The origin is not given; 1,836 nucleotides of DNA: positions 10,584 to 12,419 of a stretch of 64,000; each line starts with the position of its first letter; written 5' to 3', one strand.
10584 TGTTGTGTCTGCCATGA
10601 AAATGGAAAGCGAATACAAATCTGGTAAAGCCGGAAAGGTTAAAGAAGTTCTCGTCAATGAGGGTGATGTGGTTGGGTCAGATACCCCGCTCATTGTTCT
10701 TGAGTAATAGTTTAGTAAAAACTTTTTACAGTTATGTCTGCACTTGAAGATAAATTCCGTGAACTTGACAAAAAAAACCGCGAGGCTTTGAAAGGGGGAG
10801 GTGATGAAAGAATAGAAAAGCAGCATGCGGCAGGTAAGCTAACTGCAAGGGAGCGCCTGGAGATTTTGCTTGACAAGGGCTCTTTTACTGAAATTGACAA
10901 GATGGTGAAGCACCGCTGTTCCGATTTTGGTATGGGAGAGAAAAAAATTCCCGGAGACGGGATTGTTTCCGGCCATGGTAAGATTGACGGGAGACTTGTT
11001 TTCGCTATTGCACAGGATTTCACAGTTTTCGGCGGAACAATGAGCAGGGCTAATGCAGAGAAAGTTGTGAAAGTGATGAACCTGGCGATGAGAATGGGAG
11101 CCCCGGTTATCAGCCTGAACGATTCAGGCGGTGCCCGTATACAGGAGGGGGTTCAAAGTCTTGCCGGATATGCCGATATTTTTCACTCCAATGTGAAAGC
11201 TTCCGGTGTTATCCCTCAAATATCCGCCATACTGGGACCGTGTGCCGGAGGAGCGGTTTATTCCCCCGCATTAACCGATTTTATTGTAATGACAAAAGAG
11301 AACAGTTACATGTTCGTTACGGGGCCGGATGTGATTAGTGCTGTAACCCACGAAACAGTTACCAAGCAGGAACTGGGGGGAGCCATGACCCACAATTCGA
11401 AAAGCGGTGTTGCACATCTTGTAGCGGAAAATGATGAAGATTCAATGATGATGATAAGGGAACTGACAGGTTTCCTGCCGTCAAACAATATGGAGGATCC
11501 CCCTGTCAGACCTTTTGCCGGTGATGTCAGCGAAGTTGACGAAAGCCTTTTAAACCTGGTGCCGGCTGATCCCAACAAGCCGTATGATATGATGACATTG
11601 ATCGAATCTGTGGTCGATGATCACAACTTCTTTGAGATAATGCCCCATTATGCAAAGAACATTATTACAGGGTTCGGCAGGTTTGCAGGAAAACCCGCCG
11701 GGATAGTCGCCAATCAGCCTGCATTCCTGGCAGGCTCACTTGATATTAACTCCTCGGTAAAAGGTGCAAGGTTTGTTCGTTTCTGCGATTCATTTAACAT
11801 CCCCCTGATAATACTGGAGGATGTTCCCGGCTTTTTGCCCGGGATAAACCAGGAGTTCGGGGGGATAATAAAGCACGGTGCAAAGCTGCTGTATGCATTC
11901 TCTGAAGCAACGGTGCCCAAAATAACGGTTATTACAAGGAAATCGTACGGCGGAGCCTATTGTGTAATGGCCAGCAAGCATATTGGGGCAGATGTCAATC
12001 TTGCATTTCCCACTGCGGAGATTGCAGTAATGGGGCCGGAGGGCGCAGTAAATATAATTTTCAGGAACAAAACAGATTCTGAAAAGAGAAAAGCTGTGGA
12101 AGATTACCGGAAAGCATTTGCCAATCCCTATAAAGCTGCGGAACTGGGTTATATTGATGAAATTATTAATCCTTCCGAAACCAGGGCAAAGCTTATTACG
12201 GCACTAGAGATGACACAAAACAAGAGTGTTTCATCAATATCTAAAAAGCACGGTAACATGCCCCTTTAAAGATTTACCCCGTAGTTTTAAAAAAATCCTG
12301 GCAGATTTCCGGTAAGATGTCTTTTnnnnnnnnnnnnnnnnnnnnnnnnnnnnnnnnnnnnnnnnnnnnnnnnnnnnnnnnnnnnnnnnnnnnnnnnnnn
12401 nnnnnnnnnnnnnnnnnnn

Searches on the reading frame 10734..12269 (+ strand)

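Call 58: search_protein_families(library=pfam, proteins=[window:10734-12269:+], max_evalue=0.00001)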
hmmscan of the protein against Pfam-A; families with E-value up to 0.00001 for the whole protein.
window:10734-12269:+ (511 aa): 2 families
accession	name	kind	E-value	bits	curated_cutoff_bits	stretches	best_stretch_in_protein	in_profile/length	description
PF01039.27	Carboxyl_trans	-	2.2e-194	647.1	22.3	1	29-509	1-493/493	Carboxyl transferase domain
PF03255.19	ACCA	-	3.2e-16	59.8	23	1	343-485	135-268/310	Acetyl co-enzyme A carboxylase carboxyltransferase-like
